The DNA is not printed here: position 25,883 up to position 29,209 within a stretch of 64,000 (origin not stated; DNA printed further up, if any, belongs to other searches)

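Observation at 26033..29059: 1008-aa, ~78-cysteine modular protein on a prepilin-like anchor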

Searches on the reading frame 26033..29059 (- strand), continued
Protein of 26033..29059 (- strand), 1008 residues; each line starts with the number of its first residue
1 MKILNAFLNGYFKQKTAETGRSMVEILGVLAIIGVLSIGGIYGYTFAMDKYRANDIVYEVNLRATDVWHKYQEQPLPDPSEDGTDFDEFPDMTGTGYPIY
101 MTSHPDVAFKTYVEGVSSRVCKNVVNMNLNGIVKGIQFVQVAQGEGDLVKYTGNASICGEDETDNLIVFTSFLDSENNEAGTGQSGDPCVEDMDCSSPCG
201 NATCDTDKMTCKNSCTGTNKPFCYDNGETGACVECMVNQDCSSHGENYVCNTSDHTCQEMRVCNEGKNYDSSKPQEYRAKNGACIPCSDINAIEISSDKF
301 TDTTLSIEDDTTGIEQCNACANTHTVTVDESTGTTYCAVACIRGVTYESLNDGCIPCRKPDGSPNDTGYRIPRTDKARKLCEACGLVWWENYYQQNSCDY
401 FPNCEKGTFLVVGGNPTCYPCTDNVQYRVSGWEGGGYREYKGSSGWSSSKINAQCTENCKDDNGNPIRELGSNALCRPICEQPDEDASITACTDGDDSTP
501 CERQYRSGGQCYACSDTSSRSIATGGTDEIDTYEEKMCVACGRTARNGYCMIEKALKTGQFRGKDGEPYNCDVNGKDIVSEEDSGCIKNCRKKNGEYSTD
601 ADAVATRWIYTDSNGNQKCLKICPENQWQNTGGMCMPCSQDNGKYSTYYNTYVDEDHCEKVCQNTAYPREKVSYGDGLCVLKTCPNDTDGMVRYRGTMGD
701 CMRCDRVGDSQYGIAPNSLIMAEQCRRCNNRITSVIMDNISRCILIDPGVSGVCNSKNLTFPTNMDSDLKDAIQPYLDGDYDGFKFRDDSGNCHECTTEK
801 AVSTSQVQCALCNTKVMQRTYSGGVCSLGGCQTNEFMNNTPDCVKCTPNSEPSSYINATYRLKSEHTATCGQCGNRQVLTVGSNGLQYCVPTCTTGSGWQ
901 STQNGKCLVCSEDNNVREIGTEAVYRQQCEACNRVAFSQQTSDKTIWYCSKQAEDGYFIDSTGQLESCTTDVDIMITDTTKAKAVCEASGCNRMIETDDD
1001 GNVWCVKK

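Call 71: fold_search(model_id=the predicted structure, library=viral)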
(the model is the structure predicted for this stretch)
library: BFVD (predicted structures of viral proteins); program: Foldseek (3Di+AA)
matches with E <= 10: 193; with E <= 0.001: 1
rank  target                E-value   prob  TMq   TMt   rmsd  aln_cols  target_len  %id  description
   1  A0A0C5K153            9.5e-06  0.44  0.08  0.07  42.2       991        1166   14  (no name in the UniProt tables at hand)
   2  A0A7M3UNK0            5.5e-03  0.08  0.07  0.09  41.9       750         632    9  Uncharacterized protein [Pyramimonas orientalis virus 01B]
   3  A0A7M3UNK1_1          6.6e-02  0.08  0.08  0.09  31.6       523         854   13  Tyrosine-protein kinase ephrin type A/B receptor-like domain-containing protein [Pyramimonas orientalis virus 01B]
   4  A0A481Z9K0            1.5e-01  0.08  0.05  0.10  15.0       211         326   15  Transmembrane protein [Pithovirus LCPAC304]
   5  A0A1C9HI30            4.9e-01  0.08  0.04  0.10  13.4        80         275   15  LS008 [Lumpy skin disease virus]
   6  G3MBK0                6.4e-01  0.12  0.04  0.11  15.0        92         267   16  Gp4 [Bacillus phage G]
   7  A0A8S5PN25            6.7e-01  0.01  0.05  0.09  33.5       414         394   10  Uncharacterized protein [Podoviridae sp. ctnCN2]
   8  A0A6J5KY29            7.1e-01  0.01  0.06  0.08  18.4       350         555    8  Uncharacterized protein [uncultured Caudovirales phage]
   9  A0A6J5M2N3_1          7.9e-01  0.08  0.06  0.07  17.6       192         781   10  Uncharacterized protein [uncultured Caudovirales phage]
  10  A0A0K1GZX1            8.8e-01  0.08  0.04  0.13  13.4        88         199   14  Protein UL119_ex1 [Cynomolgus macaque cytomegalovirus strain Mauritius]
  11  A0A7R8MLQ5            9.8e-01  0.01  0.05  0.07  33.0       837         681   11  Phage tail protein C-terminal domain-containing protein [Klebsiella phage vB_KppS-Storm]
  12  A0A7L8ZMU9            1.0e+00  0.01  0.05  0.05  23.2       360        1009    9  Uncharacterized protein [Erwinia phage pEa_SNUABM_47]
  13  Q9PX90                1.1e+00  0.03  0.03  0.10  13.4       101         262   10  Gp007L [Rabbit fibroma virus (strain Kasza)]
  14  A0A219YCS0            1.2e+00  0.08  0.05  0.17  10.0        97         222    9  Uncharacterized protein [Aeromonas phage 65.2]
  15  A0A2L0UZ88            1.2e+00  0.06  0.05  0.06   7.8        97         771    6  Uncharacterized protein [Agrobacterium phage Atu_ph07]
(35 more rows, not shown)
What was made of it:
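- On Eukaryote-type Cys-rich repeats (Giardia VSP, furin-like, EGF, ephrin-receptor-like): One BFVD match at E=9.5e-6 but TM 0.08 (call 71)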

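Call 72: search_dna_similar(query=L080:1959-3284:-, collection=plasmids, mode=protein, max_evalue=0.001, max_rows=12)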
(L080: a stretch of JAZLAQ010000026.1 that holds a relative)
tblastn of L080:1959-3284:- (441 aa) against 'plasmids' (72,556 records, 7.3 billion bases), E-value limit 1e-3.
Records with a match: 54; places in all: 54; records where one place covers at least 80% of the query: 16.
Best place of each record, by identity: <60% 54.
By first word of the organism name: Escherichia 29; Yersinia 14; Bosea 2; Polaromonas 2; Hydrogenophaga 2; Methylorubrum 1; Rhizobium 1; Salmonella 1; Acetobacter 1; Methylovorus 1.
By predicted mobility (MOB-suite, as given by PLSDB): mobilizable 24; conjugative 18; non-mobilizable 12.
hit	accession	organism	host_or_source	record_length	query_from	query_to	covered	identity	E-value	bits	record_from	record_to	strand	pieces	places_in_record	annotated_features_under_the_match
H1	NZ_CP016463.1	Bosea sp. RAC05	Microbial isolate,Algal phycosphere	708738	21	441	95%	25.1%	3e-22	107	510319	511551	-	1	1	pilO2: type 4b pilus protein PilO2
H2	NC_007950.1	Polaromonas sp. JS666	-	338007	10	428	95%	24.8%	5e-9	66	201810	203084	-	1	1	pilO2: type 4b pilus protein PilO2 | PilN family type IVB pilus formation outer membrane protein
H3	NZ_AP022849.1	Bosea sp. ANAM02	Callyspongia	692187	31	441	93%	25.2%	1e-19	99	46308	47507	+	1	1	pilO2: type 4b pilus protein PilO2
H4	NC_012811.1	Methylorubrum extorquens AM1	-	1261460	21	439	95%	23.5%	5e-13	79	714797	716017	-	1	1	none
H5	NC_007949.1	Polaromonas sp. JS666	-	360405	33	428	90%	24.5%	2e-9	67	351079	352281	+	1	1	pilO2: type 4b pilus protein PilO2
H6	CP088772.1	Escherichia coli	Homo sapiens,blood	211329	22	440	95%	23.1%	2e-7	61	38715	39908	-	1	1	type 4b pilus protein PilO2 | hypothetical protein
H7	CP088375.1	Escherichia coli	Homo sapiens,blood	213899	22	440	95%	23.1%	2e-7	61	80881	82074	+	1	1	type 4b pilus protein PilO2 | hypothetical protein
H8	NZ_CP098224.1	Escherichia coli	Canis lupus familiaris,Rectal swab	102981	22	440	95%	23.0%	3e-7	61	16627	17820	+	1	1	type 4b pilus protein PilO2 | hypothetical protein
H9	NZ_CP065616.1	Escherichia coli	-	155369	22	440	95%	23.0%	7e-7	59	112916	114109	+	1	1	type 4b pilus protein PilO2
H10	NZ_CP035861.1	Escherichia coli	Homo sapiens,stool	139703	22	440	95%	22.8%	2e-6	58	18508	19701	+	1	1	type 4b pilus protein PilO2 | hypothetical protein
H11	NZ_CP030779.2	Escherichia albertii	-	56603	22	440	95%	22.6%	1e-5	55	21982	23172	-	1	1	type 4b pilus protein PilO2 | hypothetical protein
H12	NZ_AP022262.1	Escherichia coli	-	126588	22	440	95%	22.4%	3e-6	58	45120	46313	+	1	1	type 4b pilus protein PilO2 | hypothetical protein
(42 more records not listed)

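Call 73: get_annotated_region(hit=H1, flank=11000)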
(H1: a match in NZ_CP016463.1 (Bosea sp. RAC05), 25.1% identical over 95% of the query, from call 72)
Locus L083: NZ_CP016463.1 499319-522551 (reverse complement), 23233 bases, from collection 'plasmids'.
description: Bosea sp. RAC05 plasmid pBSY19_1, complete sequence
organism: Bosea sp. RAC05 (NCBI taxid 1842539)
taxonomy: Bacteria; Pseudomonadota; Alphaproteobacteria; Hyphomicrobiales; Boseaceae; Bosea; Bosea sp. RAC05
host: -; source: Microbial isolate,Algal phycosphere; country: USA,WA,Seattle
typing (MOB-suite, as given by PLSDB): non-mobilizable
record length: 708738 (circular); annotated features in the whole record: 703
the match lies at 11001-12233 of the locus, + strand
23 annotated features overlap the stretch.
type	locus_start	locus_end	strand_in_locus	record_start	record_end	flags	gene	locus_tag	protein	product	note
CDS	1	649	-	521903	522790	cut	tmk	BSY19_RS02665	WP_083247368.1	dTMP kinase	GO:0015949 - nucleobase-containing small molecule interconversion [Evidence IEA]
CDS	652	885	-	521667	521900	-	-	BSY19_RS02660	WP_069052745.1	hypothetical protein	-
CDS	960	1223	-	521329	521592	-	-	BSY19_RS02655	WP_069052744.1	HU family DNA-binding protein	GO:0030261 - chromosome condensation [Evidence IEA]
CDS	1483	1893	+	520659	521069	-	-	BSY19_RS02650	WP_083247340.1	helix-turn-helix transcriptional regulator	-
CDS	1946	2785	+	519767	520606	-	-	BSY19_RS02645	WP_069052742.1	thermonuclease family protein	-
CDS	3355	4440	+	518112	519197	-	-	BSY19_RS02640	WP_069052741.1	replication initiation protein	GO:0006270 - DNA replication initiation [Evidence IEA]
CDS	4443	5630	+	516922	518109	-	-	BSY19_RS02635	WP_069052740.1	hypothetical protein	-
CDS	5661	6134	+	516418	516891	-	-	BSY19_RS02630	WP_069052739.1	hypothetical protein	-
CDS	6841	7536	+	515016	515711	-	-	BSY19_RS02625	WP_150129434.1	hypothetical protein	-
CDS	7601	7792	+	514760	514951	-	-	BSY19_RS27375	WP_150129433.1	hypothetical protein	-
CDS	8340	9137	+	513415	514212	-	-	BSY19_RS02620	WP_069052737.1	toxin co-regulated pilus biosynthesis Q family protein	-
CDS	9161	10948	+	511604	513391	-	-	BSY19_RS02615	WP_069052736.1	secretin N-terminal domain-containing protein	GO:0009297 - pilus assembly [Evidence IEA]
CDS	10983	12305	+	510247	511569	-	pilO2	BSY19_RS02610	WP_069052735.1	type 4b pilus protein PilO2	-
CDS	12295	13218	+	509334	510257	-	-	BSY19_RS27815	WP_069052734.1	hypothetical protein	-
CDS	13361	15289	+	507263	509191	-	-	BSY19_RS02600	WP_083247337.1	ATPase, T2SS/T4P/T4SS family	-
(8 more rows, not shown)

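Call 76: get_annotated_region(hit=H8, flank=9000)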
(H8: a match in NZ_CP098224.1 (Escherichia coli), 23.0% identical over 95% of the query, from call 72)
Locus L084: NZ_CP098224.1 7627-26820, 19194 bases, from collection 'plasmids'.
description: Escherichia coli strain Z0117EC0005 plasmid pZ0117EC0005-1, complete sequence
organism: Escherichia coli (NCBI taxid 562)
taxonomy: Bacteria; Pseudomonadota; Gammaproteobacteria; Enterobacterales; Enterobacteriaceae; Escherichia; Escherichia coli
host: -; source: Canis lupus familiaris,Rectal swab; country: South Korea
typing (MOB-suite, as given by PLSDB): non-mobilizable; replicon IncFIA
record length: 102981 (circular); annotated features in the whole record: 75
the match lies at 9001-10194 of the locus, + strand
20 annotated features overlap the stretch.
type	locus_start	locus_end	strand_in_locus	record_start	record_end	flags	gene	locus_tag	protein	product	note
CDS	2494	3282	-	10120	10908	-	-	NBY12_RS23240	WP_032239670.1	AraC family transcriptional regulator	GO:0006355 - regulation of DNA-templated transcription [Evidence IEA]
CDS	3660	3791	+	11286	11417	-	-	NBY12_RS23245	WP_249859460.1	ANR family transcriptional regulator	-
CDS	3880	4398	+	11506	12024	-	-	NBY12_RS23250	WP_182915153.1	prepilin-type N-terminal cleavage/methylation domain-containing protein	-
CDS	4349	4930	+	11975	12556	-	-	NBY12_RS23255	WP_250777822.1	hypothetical protein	-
CDS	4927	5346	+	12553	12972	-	-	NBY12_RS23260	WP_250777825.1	hypothetical protein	-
CDS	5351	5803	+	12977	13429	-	-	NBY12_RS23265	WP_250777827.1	hypothetical protein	-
CDS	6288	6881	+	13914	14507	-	-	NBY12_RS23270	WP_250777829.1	type 4 pilus major pilin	-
CDS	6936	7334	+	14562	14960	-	-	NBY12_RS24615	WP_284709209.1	TcpQ domain-containing protein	-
CDS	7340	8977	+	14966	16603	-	-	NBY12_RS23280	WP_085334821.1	secretin N-terminal domain-containing protein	GO:0009297 - pilus assembly [Evidence IEA]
CDS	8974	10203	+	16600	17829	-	-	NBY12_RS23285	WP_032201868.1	type 4b pilus protein PilO2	-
CDS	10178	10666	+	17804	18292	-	-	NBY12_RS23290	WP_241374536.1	hypothetical protein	-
CDS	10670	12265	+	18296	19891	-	-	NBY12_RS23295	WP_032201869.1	ATPase, T2SS/T4P/T4SS family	-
CDS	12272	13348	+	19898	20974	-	-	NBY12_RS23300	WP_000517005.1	type II secretion system F family protein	-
CDS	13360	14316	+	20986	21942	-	-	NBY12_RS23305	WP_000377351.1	ATPase, T2SS/T4P/T4SS family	-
CDS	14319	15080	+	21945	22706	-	-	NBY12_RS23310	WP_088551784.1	A24 family peptidase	-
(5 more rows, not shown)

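Call 79: search_protein_families(library=ncbifam, proteins=[L078:16022-16408:-, L078:16612-16983:-, L078:17018-17380:-, L078:17805-18200:+, L083:18095-19621:+, L084:6288-6881:+], max_evalue=10)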
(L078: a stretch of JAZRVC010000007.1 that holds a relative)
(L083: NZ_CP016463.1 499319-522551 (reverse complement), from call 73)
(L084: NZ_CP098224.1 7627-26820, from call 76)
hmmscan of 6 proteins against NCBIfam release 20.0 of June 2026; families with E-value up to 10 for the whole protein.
L078:16022-16408:- (128 aa): 3 families
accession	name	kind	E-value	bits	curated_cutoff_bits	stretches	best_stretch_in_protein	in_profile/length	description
NF007862.0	PRK10574.1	equivalog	0.03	14.5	138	1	1-37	1-37/145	prepilin peptidase-dependent pilin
NF007800.0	PRK10506.1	equivalog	0.05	13.4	158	1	1-39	5-43/163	prepilin peptidase-dependent protein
TIGR02532.1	IV_pilin_GFxxxE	domain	0.13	12.1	16.3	1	8-26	5-23/24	prepilin-type N-terminal cleavage/methylation domain-containing protein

L078:16612-16983:- (123 aa): 3 families
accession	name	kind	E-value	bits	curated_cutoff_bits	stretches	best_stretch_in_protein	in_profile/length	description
NF007800.0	PRK10506.1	equivalog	0.019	14.8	158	1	2-47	5-50/163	prepilin peptidase-dependent protein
NF007862.0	PRK10574.1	equivalog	0.027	14.6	138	1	2-39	1-38/145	prepilin peptidase-dependent pilin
TIGR02532.1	IV_pilin_GFxxxE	domain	0.38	10.7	16.3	1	9-26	5-22/24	prepilin-type N-terminal cleavage/methylation domain-containing protein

L078:17018-17380:- (120 aa): 4 families
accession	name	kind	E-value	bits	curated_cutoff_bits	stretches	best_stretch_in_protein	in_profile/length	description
NF007862.0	PRK10574.1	equivalog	0.0059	16.7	138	1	2-99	1-98/145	prepilin peptidase-dependent pilin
NF038383.1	lipo_LIC12048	equivalog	0.014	13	700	1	14-103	1208-1296/1441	LIC12048 family lipoprotein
NF007800.0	PRK10506.1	equivalog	0.033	14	158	1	2-45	5-48/163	prepilin peptidase-dependent protein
TIGR02532.1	IV_pilin_GFxxxE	domain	0.3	11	16.3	1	9-26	5-22/24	prepilin-type N-terminal cleavage/methylation domain-containing protein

L078:17805-18200:+ (131 aa): 5 families
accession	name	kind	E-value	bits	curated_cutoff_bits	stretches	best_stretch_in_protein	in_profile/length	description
NF007862.0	PRK10574.1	equivalog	0.002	18.2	138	1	2-114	1-108/145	prepilin peptidase-dependent pilin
NF007800.0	PRK10506.1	equivalog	0.025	14.4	158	1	2-45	5-48/163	prepilin peptidase-dependent protein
TIGR02532.1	IV_pilin_GFxxxE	domain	0.092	12.6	16.3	1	9-27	5-23/24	prepilin-type N-terminal cleavage/methylation domain-containing protein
TIGR03786.1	strep_pil_rpt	domain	0.12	12.7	31.85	1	87-114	24-52/70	streptococcal pilin isopeptide linkage domain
NF010641.0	PRK14038.1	equivalog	0.14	10.8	554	1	29-83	343-396/454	ADP-specific glucokinase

L083:18095-19621:+ (508 aa): 4 families
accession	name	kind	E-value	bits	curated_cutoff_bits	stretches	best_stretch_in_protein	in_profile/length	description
NF040982.1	ComGD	equivalog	0.002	18.6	70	1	17-68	2-53/139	competence type IV pilus minor pilin ComGD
NF038303.1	EPS_HpsB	equivalog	0.064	13.2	150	1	17-72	3-55/211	hormogonium polysaccharide secretion pseudopilin HpsB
NF033634.1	SLATT_1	domain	0.14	12.1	41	1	23-69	56-102/132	SLATT domain-containing protein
TIGR02532.1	IV_pilin_GFxxxE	domain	0.16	11.8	16.3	1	16-37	1-22/24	prepilin-type N-terminal cleavage/methylation domain-containing protein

L084:6288-6881:+ (197 aa): 2 families
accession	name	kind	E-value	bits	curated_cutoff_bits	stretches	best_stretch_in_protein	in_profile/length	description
TIGR01708.2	typeII_sec_gspH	equivalog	0.19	11.7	80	1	16-64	1-49/169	type II secretion system minor pseudopilin GspH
TIGR02532.1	IV_pilin_GFxxxE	domain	0.19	11.6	16.3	1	17-38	2-23/24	prepilin-type N-terminal cleavage/methylation domain-containing protein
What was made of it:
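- On Type IV pilin / class III signal peptide: Two annotated type IVb pilins used as controls also fail, at 11.6-11.8 bits (call 79)
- Annotated type IVb pilins score no better (Bosea PilV 11.8 bits, E. coli T4b major pilin 11.6; cut-off 16.3) (call 79).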
